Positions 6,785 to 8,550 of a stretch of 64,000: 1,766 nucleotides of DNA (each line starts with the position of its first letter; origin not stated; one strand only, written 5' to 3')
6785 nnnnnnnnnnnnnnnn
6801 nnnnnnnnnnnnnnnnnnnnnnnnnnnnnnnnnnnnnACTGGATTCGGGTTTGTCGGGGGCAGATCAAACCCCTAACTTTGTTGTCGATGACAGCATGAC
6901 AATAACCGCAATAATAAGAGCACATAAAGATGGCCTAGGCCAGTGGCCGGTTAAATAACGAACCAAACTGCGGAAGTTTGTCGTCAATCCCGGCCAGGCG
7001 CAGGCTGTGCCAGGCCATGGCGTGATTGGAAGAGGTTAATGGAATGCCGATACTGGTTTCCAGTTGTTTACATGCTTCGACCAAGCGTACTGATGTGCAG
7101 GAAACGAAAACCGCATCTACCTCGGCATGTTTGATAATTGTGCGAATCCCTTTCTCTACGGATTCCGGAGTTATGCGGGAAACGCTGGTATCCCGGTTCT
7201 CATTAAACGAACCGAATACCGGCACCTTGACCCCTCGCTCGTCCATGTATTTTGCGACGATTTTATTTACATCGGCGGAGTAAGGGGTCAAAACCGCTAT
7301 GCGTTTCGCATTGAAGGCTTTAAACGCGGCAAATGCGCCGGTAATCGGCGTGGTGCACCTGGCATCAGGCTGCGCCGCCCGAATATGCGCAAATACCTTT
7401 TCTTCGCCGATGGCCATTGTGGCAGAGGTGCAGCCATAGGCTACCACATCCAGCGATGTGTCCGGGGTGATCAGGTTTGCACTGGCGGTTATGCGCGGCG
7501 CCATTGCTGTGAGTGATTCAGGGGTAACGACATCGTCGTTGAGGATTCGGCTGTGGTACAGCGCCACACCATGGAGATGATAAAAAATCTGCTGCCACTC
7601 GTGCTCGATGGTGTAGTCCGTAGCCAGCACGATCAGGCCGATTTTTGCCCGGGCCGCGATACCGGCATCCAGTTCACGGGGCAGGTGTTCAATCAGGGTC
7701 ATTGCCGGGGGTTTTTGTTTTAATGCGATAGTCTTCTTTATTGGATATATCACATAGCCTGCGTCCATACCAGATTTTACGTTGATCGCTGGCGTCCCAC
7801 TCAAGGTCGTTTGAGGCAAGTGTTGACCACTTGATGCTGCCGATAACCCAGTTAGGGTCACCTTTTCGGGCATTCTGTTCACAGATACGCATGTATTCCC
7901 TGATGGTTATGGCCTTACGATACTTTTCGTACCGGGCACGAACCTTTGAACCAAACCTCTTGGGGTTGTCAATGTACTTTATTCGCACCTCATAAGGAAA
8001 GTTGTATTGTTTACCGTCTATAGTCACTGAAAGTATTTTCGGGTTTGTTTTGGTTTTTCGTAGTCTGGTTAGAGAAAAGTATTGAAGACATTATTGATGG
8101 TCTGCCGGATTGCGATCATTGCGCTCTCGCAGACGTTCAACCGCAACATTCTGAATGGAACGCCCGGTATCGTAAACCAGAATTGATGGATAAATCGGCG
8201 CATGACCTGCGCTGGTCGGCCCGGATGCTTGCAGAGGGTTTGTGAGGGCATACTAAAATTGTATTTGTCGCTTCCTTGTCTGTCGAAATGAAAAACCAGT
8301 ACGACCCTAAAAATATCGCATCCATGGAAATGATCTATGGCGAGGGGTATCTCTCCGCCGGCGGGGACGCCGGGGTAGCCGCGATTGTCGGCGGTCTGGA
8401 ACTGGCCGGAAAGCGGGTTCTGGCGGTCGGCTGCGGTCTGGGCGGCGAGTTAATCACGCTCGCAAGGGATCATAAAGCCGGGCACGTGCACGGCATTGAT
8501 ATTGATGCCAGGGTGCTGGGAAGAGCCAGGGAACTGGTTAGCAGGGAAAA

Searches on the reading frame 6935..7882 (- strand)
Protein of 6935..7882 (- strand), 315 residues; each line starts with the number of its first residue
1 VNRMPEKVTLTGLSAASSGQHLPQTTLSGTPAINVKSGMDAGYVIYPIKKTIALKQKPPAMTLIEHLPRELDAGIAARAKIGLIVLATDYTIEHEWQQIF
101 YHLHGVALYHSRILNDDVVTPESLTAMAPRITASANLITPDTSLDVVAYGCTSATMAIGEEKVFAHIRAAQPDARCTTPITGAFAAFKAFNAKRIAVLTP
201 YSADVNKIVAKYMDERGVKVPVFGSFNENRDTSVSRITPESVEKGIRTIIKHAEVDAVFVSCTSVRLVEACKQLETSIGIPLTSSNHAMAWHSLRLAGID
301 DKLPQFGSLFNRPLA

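Call 8: search_protein_families(library=pfam, proteins=[window:6935-7882:-], max_evalue=1)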
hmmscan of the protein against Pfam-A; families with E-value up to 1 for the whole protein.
window:6935-7882:- (315 aa): 2 families
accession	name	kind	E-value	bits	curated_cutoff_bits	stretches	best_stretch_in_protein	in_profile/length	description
PF17645.6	Amdase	-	7.3e-21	75.3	25.9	1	114-310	30-228/228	Arylmalonate decarboxylase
PF02191.22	OLF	-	0.076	13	23.9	1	199-278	114-194/246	Olfactomedin-like domain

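Call 9: search_protein_families(library=ncbifam, proteins=[window:6935-7882:-], max_evalue=1)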
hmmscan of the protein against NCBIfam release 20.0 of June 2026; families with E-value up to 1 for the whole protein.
window:6935-7882:- (315 aa): 2 families
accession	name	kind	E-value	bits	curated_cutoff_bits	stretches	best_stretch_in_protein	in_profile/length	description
TIGR02990.1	ectoine_eutA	equivalog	7.5e-64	215.5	318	1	78-311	7-238/239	ectoine utilization protein EutA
NF052327.1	arylmal_decarb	equivalog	1.7e-21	76.9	225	1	161-310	81-230/231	arylmalonate decarboxylase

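Call 14: list_cluster_members(proteins=[P0001, window:6935-7702:-, window:46368-47705:-])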
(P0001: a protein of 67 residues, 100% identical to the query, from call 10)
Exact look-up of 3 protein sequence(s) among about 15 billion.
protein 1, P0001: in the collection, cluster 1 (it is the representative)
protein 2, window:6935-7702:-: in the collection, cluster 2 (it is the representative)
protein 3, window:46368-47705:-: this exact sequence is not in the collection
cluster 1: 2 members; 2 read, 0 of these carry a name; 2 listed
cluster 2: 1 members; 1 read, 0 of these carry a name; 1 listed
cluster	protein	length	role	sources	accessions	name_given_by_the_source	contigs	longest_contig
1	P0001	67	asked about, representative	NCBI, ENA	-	-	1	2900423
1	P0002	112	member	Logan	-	-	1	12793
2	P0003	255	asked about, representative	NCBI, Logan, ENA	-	-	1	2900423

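Call 39: find_encoding_contigs(protein=window:6935-7702:-, flank=3000, max_places=5)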
Protein window:6935-7702:- (255 aa): 1 contig read that carries it; 1 place shown.
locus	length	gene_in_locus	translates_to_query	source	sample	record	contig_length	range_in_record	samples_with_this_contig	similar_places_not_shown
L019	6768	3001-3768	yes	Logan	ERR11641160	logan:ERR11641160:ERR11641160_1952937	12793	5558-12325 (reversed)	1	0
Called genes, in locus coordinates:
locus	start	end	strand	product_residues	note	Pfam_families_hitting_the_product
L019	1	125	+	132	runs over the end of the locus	PF00380:Ribosomal_S9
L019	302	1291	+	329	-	PF01613:Flavin_Reduct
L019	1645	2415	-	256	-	PF01209:Ubie_methyltran, PF13489:Methyltransf_23, PF08003:Methyltransf_9 (weak), PF13847:Methyltransf_31, PF08241:Methyltransf_11, PF08242:Methyltransf_12, PF13649:Methyltransf_25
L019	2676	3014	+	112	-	-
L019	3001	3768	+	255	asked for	PF17645:Amdase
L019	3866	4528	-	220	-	PF01596:Methyltransf_3, PF13578:Methyltransf_24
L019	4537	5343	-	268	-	PF13468:Glyoxalase_3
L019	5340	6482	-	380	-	PF01070:FMN_dh, PF03060:NMO (weak)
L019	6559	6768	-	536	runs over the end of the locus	PF00732:GMC_oxred_N, PF00890:FAD_binding_2 (faint), PF05199:GMC_oxred_C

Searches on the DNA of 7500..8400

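Call 89: search_rna_families(source=window, start=7500, end=8400, threshold=evalue, max_evalue=1)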
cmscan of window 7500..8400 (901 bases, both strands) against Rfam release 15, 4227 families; matches with E-value up to 1: 0.
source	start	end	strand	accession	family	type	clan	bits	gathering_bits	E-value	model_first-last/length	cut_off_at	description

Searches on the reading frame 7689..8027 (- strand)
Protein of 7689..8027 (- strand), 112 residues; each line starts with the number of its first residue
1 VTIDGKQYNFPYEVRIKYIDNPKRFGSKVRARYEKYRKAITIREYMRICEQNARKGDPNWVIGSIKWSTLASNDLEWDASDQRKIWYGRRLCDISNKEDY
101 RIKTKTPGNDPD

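Call 8: search_protein_families(library=pfam, proteins=[window:7689-8027:-], max_evalue=1)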
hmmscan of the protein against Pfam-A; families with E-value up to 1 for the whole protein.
window:7689-8027:- (112 aa): 2 families
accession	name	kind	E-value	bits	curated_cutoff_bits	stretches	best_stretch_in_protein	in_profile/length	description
PF07960.16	CBP4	-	0.0061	16.8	28.8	1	24-71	38-86/131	CBP4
PF03907.18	Spo7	-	0.11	12.3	27.5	1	15-47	175-207/211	Spo7-like protein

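Call 9: search_protein_families(library=ncbifam, proteins=[window:7689-8027:-], max_evalue=1)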
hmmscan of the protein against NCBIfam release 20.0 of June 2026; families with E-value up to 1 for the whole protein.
window:7689-8027:- (112 aa): 0 families

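Call 10: find_homologous_proteins(query=window:7689-8027:-, max_evalue=0.01)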
Query window:7689-8027:- (112 aa): 1 proteins with E <= 0.01 among 2 candidates.
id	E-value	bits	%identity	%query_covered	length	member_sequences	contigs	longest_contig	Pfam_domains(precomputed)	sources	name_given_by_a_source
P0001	4.4e-39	151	100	60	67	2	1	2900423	-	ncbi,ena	-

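Call 13: find_encoding_contigs(protein=P0001, flank=3000, max_places=4)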
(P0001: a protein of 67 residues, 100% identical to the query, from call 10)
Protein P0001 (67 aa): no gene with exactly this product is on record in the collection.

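Call 78: predict_structure(alignment_id=A6)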
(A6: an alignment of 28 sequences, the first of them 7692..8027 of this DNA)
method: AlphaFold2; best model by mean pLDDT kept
length: 112 residues; sequences in the alignment: 28
mean_pLDDT: 81.8   pTM: 0.72
mean pLDDT of the five models: 81.8, 75.5, 69.2, 64.3, 64.2
residues with pLDDT >= 90: 42; 70-90: 48; 50-70: 20; < 50: 2
segments of 3 or more residues with pLDDT < 50: none
pLDDT, mean of each block of 10 residues (from residue 1): 81 88 91 95 94 89 85 88 70 66 56 62
secondary structure, 60 per line:
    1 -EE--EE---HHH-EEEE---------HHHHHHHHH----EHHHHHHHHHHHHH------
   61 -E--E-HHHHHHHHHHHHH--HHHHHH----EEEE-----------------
elements in order: E15-18 H28-36 H42-54 H67-79 H82-87 E92-95

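Call 93: search_protein_families(library=padloc, proteins=[window:7692-8027:-], max_evalue=0.01)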
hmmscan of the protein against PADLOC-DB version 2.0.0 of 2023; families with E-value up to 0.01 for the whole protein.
window:7692-8027:- (112 aa): 0 families
